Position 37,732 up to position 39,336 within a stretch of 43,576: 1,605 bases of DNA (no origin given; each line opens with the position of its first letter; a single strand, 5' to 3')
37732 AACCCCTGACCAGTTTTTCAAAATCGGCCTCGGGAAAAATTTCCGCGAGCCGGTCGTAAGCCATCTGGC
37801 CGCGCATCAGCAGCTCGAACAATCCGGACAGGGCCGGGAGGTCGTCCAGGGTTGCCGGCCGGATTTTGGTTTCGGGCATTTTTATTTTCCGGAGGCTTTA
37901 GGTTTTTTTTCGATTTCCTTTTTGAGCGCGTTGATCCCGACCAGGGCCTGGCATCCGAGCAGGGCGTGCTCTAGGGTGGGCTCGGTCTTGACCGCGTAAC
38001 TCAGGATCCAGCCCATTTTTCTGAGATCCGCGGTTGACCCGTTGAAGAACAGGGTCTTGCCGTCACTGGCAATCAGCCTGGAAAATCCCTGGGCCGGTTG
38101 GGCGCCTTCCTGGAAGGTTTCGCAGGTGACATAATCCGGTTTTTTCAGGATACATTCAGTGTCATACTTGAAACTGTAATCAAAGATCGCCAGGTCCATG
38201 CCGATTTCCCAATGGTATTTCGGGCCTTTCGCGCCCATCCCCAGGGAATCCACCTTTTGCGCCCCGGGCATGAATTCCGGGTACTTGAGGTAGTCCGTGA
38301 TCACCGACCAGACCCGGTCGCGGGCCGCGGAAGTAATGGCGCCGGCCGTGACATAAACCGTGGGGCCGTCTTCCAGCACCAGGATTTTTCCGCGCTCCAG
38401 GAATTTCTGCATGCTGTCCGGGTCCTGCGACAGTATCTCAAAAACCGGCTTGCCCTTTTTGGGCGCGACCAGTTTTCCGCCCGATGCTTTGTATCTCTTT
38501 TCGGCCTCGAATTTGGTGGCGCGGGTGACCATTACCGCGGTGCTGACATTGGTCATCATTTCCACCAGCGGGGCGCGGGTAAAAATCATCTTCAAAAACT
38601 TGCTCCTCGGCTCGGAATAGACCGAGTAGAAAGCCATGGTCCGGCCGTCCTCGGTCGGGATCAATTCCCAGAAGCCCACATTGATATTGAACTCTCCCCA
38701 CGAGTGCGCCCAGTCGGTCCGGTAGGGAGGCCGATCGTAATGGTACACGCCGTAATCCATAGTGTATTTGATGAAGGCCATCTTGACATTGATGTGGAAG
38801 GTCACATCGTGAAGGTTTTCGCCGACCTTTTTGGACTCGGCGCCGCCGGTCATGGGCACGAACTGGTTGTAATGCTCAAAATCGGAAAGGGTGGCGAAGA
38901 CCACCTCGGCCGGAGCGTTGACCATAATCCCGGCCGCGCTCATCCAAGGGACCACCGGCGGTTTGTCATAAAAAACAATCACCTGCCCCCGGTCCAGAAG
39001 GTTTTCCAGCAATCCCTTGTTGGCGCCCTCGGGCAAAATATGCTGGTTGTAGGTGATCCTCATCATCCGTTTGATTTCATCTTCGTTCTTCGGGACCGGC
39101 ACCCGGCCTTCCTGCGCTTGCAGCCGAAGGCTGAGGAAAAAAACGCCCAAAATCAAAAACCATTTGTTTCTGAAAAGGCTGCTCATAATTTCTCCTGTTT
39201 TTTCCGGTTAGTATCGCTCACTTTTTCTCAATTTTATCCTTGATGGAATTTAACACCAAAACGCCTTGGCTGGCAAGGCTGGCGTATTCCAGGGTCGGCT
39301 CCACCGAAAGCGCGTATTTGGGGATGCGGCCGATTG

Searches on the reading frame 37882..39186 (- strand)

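Call 66: search_protein_families(library=pfam, proteins=[window:37882-39186:-], max_evalue=0.001)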
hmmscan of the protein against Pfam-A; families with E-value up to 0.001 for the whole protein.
window:37882-39186:- (434 aa): 2 families
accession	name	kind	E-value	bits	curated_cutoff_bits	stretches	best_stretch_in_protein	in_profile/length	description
PF03364.25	Polyketide_cyc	-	4.1e-14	53.4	23.4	2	89-203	1-111/126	Polyketide cyclase / dehydrase and lipid transport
PF10604.15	Polyketide_cyc2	-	8.6e-11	42.7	27.4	1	87-194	8-114/142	Polyketide cyclase / dehydrase and lipid transport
